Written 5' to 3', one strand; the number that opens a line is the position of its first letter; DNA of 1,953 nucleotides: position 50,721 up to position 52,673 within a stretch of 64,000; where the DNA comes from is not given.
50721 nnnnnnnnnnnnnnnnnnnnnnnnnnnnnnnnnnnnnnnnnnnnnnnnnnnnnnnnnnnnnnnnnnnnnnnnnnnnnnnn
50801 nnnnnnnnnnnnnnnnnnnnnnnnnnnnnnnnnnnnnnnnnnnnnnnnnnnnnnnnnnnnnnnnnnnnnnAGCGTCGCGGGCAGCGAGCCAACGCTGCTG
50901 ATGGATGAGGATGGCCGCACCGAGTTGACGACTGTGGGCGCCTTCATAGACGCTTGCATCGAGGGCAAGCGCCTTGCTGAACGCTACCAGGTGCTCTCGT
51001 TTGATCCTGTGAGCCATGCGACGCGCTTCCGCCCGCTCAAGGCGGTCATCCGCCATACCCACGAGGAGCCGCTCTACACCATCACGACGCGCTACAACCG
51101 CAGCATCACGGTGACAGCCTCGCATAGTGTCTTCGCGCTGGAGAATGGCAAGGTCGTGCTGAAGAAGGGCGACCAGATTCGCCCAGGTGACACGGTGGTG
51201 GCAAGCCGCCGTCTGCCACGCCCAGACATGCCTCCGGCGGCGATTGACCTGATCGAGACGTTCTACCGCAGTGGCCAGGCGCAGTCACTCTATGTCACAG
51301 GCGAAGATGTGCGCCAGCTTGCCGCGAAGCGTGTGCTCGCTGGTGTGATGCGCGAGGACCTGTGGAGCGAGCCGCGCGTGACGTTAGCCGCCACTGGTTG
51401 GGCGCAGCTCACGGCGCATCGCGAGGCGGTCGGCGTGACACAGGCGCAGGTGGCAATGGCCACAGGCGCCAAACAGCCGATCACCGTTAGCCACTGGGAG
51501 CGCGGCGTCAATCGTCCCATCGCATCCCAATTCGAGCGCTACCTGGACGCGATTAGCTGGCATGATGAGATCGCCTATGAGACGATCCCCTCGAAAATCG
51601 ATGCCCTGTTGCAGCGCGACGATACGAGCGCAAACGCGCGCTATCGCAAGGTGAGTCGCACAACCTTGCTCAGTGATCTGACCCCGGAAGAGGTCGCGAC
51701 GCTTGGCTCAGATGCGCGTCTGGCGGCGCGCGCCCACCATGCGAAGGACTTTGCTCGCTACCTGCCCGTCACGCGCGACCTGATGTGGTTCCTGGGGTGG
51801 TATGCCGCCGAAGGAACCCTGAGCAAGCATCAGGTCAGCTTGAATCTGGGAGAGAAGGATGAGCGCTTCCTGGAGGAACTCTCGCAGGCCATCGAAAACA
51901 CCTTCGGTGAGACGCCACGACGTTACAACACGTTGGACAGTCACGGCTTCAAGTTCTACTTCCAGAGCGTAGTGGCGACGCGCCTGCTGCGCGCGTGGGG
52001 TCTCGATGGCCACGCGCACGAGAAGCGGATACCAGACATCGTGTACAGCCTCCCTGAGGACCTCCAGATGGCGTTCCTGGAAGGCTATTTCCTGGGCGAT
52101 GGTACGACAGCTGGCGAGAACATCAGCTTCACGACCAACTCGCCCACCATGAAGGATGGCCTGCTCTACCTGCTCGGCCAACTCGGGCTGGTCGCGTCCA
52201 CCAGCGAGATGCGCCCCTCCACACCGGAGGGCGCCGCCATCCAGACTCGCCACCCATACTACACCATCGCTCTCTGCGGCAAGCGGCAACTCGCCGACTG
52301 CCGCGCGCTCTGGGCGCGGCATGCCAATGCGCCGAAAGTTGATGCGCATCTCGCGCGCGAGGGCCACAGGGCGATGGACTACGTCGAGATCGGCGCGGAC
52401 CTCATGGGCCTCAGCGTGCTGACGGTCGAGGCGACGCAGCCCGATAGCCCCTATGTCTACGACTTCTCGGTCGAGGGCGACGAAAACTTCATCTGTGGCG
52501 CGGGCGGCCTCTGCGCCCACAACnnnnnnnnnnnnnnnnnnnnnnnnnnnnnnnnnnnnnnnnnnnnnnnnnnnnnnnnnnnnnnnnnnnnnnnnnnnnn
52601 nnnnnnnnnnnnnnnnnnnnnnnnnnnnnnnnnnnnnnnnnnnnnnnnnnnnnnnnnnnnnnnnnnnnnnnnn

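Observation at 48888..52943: Essential gyrB is one ORF interrupted by two inteins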

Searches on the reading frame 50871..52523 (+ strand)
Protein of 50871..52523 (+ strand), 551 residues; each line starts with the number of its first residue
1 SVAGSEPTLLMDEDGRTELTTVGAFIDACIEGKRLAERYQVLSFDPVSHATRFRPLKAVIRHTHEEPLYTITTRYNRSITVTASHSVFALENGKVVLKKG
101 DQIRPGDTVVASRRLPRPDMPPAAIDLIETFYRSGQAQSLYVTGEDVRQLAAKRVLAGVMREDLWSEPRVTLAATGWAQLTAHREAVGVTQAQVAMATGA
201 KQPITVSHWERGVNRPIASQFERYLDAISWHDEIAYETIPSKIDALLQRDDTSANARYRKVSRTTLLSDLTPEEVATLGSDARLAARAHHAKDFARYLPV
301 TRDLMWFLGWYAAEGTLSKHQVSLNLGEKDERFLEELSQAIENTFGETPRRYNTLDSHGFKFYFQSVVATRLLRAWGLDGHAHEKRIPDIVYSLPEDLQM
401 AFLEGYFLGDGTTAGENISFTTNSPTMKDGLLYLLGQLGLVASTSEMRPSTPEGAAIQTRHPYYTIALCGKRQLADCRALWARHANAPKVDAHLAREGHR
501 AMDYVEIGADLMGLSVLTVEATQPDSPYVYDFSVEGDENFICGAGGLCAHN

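Call 4: search_protein_families(library=pfam, proteins=[window:50871-52523:+], max_evalue=0.1)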
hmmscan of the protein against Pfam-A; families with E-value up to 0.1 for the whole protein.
window:50871-52523:+ (551 aa): 4 families
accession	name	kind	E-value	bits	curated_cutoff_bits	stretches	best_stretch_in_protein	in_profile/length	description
PF14890.11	Intein_splicing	-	6.6e-16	58.9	35.8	1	54-551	36-155/155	Intein splicing domain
PF14528.11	LAGLIDADG_3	-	2.3e-15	57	22.5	2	398-452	2-60/82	LAGLIDADG-like domain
PF13560.12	HTH_31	-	1.9e-05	25.3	27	1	178-227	4-53/64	Helix-turn-helix domain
PF01381.28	HTH_3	-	0.00077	19.9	23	1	184-216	5-36/55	Helix-turn-helix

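Call 5: search_protein_families(library=ncbifam, proteins=[window:50871-52523:+], max_evalue=0.1)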
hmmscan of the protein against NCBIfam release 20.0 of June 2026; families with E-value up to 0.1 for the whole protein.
window:50871-52523:+ (551 aa): 15 families
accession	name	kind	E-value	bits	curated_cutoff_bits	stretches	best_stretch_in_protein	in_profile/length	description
NF011491.0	PRK14898.1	equivalog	1.3e-24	86.3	783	2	10-444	84-384/860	DNA-directed RNA polymerase subunit A''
NF045703.1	rSAM_Tes_intein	exception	1.9e-21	75.7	1700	2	246-546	316-605/1040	tetraether lipid synthase Tes, intein-containing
NF011303.0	PRK14715.1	equivalog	1.2e-14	52.4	1585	2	258-414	1074-1229/1627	DNA-directed DNA polymerase II large subunit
TIGR01445.1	intein_Nterm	domain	6.9e-07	30.2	24.5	1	10-88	8-82/83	intein N-terminal splicing region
NF011302.0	PRK14714.1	equivalog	5.4e-06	24.2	1791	1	33-114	975-1055/1350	DNA-directed DNA polymerase II large subunit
NF038098.1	GyrA_w_intein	exception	6.6e-06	24.3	1850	1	307-446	242-388/1232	intein-containing DNA gyrase subunit A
TIGR01443.1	intein_Cterm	domain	6.9e-06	26.1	15.6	1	528-551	1-23/24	intein C-terminal splicing region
NF003157.0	PRK04132.1-2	equivalog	1.1e-05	23.6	1103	1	303-446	171-313/864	replication factor C small subunit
NF003159.0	PRK04132.1-4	equivalog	1.9e-05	22.9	999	1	63-118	118-174/852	replication factor C small subunit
NF006207.0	PRK08332.1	equivalog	0.00023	18.5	2400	1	299-435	1000-1134/1684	vitamin B12-dependent ribonucleotide reductase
NF005852.0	PRK07773.1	equivalog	0.00031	19.1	780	1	40-120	426-501/886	replicative DNA helicase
NF011418.0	PRK14845.1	equivalog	0.0064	14.3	756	1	59-478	84-294/1049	translation initiation factor IF-2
NF003158.0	PRK04132.1-3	equivalog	0.023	11.7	1750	1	17-116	73-174/1437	replication factor C small subunit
TIGR03830.1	CxxCG_CxxCG_HTH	subfamily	0.031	14.1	61.8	1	179-218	69-107/127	type II TA system antitoxin MqsA family protein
NF041951.1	phage_RstR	subfamily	0.064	13.5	80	0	179-223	6-49/108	RstR family transcriptional repressor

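Call 8: search_solved_structures(query=window:50871-52523:+, max_evalue=0.01, show_alignments=2)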
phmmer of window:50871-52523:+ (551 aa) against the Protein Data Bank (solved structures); distinct sequences matched with E-value up to 0.01: 7.
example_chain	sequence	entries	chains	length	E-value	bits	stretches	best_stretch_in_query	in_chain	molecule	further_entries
2cw7_A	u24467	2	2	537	7.7e-28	100.6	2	39-143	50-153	Endonuclease PI-PkoII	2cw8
5o9i_A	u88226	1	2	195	1.5e-14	56.7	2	5-117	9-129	Transcription initiation factor IIB,Transcription initiation factor IIB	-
5o9j_A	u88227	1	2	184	9e-14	54.2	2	6-116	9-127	Transcription initiation factor IIB,Transcription initiation factor IIB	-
6rpq_A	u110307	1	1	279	3.4e-05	25.9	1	52-121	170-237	Ubiquitin-like protein SMT3,1108aa long hypothetical cell division control protein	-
6rpp_A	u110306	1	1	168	0.00014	23.9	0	59-110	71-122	Cell division control protein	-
7qsu_A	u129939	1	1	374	0.00085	21.3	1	301-473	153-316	V-ATPase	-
7qss_A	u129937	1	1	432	0.0014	20.6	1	301-473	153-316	V-type ATP synthase alpha chain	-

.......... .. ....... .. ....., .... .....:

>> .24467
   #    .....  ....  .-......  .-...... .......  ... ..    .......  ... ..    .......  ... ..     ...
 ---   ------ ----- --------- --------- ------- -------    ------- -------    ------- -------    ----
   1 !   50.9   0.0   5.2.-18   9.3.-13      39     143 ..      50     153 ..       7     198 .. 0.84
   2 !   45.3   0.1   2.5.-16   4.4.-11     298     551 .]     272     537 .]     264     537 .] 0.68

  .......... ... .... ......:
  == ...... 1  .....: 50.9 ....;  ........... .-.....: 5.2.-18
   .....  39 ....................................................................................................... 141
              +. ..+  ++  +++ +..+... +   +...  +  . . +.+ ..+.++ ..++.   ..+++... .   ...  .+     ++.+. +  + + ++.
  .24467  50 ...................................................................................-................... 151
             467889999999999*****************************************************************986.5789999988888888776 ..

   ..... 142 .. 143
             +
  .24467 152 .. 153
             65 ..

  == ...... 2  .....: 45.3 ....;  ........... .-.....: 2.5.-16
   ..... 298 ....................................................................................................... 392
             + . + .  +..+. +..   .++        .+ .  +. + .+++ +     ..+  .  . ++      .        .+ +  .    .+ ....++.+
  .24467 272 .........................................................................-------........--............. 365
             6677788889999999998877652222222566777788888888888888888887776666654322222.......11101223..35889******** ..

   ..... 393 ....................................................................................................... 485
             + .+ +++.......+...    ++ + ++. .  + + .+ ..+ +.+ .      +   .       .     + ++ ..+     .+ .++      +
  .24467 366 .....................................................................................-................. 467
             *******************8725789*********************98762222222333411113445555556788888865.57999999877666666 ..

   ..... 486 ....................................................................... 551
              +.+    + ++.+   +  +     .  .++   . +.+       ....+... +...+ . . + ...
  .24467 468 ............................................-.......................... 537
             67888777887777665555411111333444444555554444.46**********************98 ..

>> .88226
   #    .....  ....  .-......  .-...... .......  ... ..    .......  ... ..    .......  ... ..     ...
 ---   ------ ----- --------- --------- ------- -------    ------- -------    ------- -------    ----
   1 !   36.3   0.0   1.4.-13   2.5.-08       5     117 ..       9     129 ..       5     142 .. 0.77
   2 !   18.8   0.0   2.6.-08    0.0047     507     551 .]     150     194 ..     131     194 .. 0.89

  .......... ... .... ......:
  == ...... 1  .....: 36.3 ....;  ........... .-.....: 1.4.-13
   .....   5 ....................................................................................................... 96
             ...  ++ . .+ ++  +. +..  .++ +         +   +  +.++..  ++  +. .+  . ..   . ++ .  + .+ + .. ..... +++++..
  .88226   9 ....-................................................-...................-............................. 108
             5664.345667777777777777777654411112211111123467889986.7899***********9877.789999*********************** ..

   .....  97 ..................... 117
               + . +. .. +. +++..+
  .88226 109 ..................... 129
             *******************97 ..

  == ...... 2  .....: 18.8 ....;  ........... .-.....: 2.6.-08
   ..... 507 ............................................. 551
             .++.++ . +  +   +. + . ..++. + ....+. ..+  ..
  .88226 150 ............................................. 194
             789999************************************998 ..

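Call 41: predict_structure(alignment_id=A1)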
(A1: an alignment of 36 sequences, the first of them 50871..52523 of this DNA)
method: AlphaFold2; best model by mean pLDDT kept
length: 551 residues; sequences in the alignment: 36
mean_pLDDT: 92.8   pTM: 0.87
mean pLDDT of the five models: 92.8, 92.7, 92.2, 91.6, 89.7
residues with pLDDT >= 90: 450; 70-90: 93; 50-70: 8; < 50: 0
segments of 3 or more residues with pLDDT < 50: none
pLDDT, mean of each block of 10 residues (from residue 1): 94 94 97 95 94 96 92 97 95 92 97 94 94 91 91 92 94 94 97 95 94 94 97 93 90 75 90 92 77 88 98 92 93 96 95 86 94 94 93 97 96 93 95 98 93 78 94 95 95 90 92 98 87 93 96 86
secondary structure, 60 per line:
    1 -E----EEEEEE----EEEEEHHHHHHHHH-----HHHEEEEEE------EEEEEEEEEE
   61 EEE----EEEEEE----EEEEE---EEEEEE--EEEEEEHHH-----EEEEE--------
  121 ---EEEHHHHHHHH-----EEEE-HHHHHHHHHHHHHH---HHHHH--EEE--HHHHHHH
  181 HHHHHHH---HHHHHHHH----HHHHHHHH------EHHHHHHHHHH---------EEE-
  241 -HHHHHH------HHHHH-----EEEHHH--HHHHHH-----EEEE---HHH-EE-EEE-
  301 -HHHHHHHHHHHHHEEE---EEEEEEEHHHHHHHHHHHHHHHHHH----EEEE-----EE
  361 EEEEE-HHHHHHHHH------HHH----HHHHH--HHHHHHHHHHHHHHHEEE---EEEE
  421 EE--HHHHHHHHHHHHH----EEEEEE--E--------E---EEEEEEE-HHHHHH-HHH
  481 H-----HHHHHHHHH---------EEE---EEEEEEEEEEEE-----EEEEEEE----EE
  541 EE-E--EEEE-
elements in order: E7-12 E17-21 H22-30 E39-44 E51-63 E68-73 E78-82 E86-91 E94-99 E108-112 E124-126 H127-134 E140-143 H145-158 H162-166 E169-171 H174-187 H191-198 H203-210 H218-227 E237-239 H242-247 H254-258 E264-266 H272-277 E283-286 E297-299 H302-314 E315-317 E321-327 H328-345 E350-353 E359-365 H367-375 H389-393 H396-410 E411-413 E417-422 H425-437 E442-447 E463-469 H471-476 H478-481 H487-495 E505-507 E511-522 E528-534 E539-542 E547-550

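Call 44: fold_search(model_id=the predicted structure, library=pdb)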
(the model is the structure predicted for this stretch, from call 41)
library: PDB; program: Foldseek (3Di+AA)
matches with E <= 10: 825; with E <= 0.001: 85
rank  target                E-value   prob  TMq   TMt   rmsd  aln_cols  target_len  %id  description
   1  2cw7                  1.5e-27  1.00  0.57  0.58  13.4       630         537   19  Crystal structure of intein homing endonuclease II (released 2006-04-18)
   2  7qss                  1.1e-19  1.00  0.53  0.67  11.2       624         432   14  Crystal structure of homing endonuclease-associated TliVMA intein (C1A) (released 2022-03-30)
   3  7qsu                  2.3e-19  1.00  0.53  0.78   9.1       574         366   15  Crystal structure of homing endonuclease-associated TliVMA intein (C1A, d333-339) (released 2022-03-30)
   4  1dq3                  7.2e-16  1.00  0.50  0.60  11.5       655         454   11  CRYSTAL STRUCTURE OF AN ARCHAEAL INTEIN-ENCODED HOMING ENDONUCLEASE PI-PFUI (released 2000-07-05)
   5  7qst                  3.1e-14  1.00  0.47  0.70   8.8       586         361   13  Crystal structure of homing endonuclease-associated PhoVMA intein (C1A) (released 2022-03-30)
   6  1vde_A                7.5e-12  1.00  0.38  0.46  27.3       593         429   13  PI-SCEI, A HOMING ENDONUCLEASE WITH PROTEIN SPLICING ACTIVITY (released 1998-04-08)
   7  1ef0_A                1.3e-11  1.00  0.39  0.48  27.7       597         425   13  CRYSTAL STRUCTURE OF PI-SCEI MINIPRECURSOR (released 2000-06-07)
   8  1jva_B                1.5e-10  1.00  0.39  0.48  28.7       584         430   12  CRYSTAL STRUCTURE OF THE VMA1-DERIVED ENDONUCLEASE BEARING THE N AND C EXTEIN PROPEPTIDES (released 2002-08-29)
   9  1lws_A                4.2e-10  1.00  0.38  0.46  28.4       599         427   12  Crystal structure of the intein homing endonuclease PI-SceI bound to its recognition sequence (released 2002-09-27)
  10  1jva_A                8.0e-10  1.00  0.38  0.47  27.4       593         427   13  CRYSTAL STRUCTURE OF THE VMA1-DERIVED ENDONUCLEASE BEARING THE N AND C EXTEIN PROPEPTIDES (released 2002-08-29)
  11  1um2_B                9.4e-10  1.00  0.39  0.49  29.0       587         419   13  Crystal Structure of the Vma1-Derived Endonuclease with the Ligated Extein Segment (released 2004-09-22)
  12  1um2_A                2.1e-09  1.00  0.37  0.47  28.4       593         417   14  Crystal Structure of the Vma1-Derived Endonuclease with the Ligated Extein Segment (released 2004-09-22)
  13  1ef0_B                3.0e-09  1.00  0.35  0.46  29.1       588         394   12  CRYSTAL STRUCTURE OF PI-SCEI MINIPRECURSOR (released 2000-06-07)
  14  1dfa                  3.5e-09  1.00  0.37  0.47  26.4       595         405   12  CRYSTAL STRUCTURE OF PI-SCEI IN C2 SPACE GROUP (released 1999-12-08)
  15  1lwt_A                5.7e-09  1.00  0.37  0.44  29.8       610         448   13  Crystal structure of the intein homing endonuclease PI-SceI bound to its substrate DNA (Ca2+ free) (released 2002-09-27)
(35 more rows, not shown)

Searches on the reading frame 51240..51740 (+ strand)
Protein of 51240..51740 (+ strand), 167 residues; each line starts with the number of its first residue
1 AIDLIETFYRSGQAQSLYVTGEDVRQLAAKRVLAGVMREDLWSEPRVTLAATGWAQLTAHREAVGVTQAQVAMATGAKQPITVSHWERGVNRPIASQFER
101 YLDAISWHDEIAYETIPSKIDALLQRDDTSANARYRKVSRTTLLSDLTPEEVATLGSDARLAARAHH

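Call 68: predict_structure(alignment_id=A2)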
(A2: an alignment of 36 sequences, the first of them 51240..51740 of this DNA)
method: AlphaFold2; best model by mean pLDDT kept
length: 167 residues; sequences in the alignment: 36
mean_pLDDT: 93.0   pTM: 0.82
mean pLDDT of the five models: 93.0, 92.5, 92.1, 91.4, 91.1
residues with pLDDT >= 90: 134; 70-90: 29; 50-70: 4; < 50: 0
segments of 3 or more residues with pLDDT < 50: none
pLDDT, mean of each block of 10 residues (from residue 1): 84 89 94 95 97 98 98 97 97 98 98 97 89 84 93 91 75
secondary structure, 60 per line:
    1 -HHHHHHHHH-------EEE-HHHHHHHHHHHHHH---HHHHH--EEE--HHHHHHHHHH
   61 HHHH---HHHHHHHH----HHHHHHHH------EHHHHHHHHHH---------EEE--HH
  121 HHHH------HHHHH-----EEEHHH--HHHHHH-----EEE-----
elements in order: H2-10 E18-20 H22-35 H39-43 E46-48 H51-64 H68-75 H80-87 H95-104 E114-116 H119-124 H131-135 E141-143 H149-154 E160-162

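Call 70: fold_search(model_id=the predicted structure, library=pdb)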
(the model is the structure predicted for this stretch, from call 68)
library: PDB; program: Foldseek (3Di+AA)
matches with E <= 10: 298; with E <= 0.001: 0
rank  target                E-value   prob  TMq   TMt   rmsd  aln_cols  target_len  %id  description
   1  7o81_AU               3.7e-02  1.00  0.32  0.47   2.8        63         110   19  Rabbit 80S ribosome colliding in another ribosome stalled by the SARS-CoV-2 pseudoknot (released 2021-06-02)
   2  6zvh_i                8.0e-02  1.00  0.32  0.48   6.0        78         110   17  EDF1-ribosome complex (released 2020-08-19)
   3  1y7y_B                8.5e-02  1.00  0.32  0.74   1.5        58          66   21  High-resolution crystal structure of the restriction-modification controller protein C.AhdI from Aeromonas hydrophila (released 2005-02-22)
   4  3dnv_B                9.0e-02  1.00  0.33  0.69   3.1        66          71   18  MDT Protein (released 2009-01-27)
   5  6b9r_C                9.0e-02  0.95  0.30  0.12  15.3       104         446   18  Streptomyces albus HEPD with substrate 2-hydroxyethylphosphonate (2-HEP) and Fe(II) bound (released 2017-12-20)
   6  6h4c_B                9.5e-02  1.00  0.30  0.34   2.2        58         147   21  A polyamorous repressor: deciphering the evolutionary strategy used by the phage-inducible chromosomal islands to spre (released 2019-08-28)
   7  4pu4_D                1.0e-01  1.00  0.31  0.60   3.2        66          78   23  Shewanella oneidensis MR-1 Toxin Antitoxin System HipA, HipB and its operator DNA complex (space group P21) (released 2014-08-06)
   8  9f9s_CN               1.0e-01  0.99  0.33  0.40   6.4        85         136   14  Yeast SDD1 Disome with Mbf1 (released 2024-12-04)
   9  6h4c_D                1.0e-01  0.97  0.30  0.34  12.4        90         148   19  A polyamorous repressor: deciphering the evolutionary strategy used by the phage-inducible chromosomal islands to spre (released 2019-08-28)
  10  3jxb_C                1.2e-01  1.00  0.30  0.71   2.2        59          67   20  Crystal structure of the P22 c2 repressor protein in complex with synthetic operator 9C (released 2010-01-19)
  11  3ufd_F                1.3e-01  1.00  0.31  0.63   2.0        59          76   17  C.Esp1396I bound to its highest affinity operator site OM (released 2012-07-11)
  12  6h4c_F                1.3e-01  1.00  0.30  0.35   2.2        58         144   21  A polyamorous repressor: deciphering the evolutionary strategy used by the phage-inducible chromosomal islands to spre (released 2019-08-28)
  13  4pu7_B                1.3e-01  1.00  0.32  0.72   3.1        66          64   23  Shewanella oneidensis Toxin Antitoxin System Antitoxin Protein HipB Resolution 1.85 (released 2014-08-06)
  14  4i6u_A                1.3e-01  1.00  0.32  0.62   2.9        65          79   15  Crystal Structure of a Y37F mutant of the Restriction-Modification Controller Protein C.Esp1396I (released 2013-11-13)
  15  4z5h_A                1.3e-01  1.00  0.32  0.68   3.1        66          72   20  HipB(S29A)-O2 20mer complex (released 2016-07-06)
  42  3jxb_D                2.3e-01  1.00  0.30  0.72   2.3        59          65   20  Crystal structure of the P22 c2 repressor protein in complex with synthetic operator 9C (released 2010-01-19)
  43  2r1j_L                2.3e-01  1.00  0.30  0.71   2.3        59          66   20  Crystal Structure of the P22 c2 Repressor protein in complex with the synthetic operator 9T (released 2008-04-29)
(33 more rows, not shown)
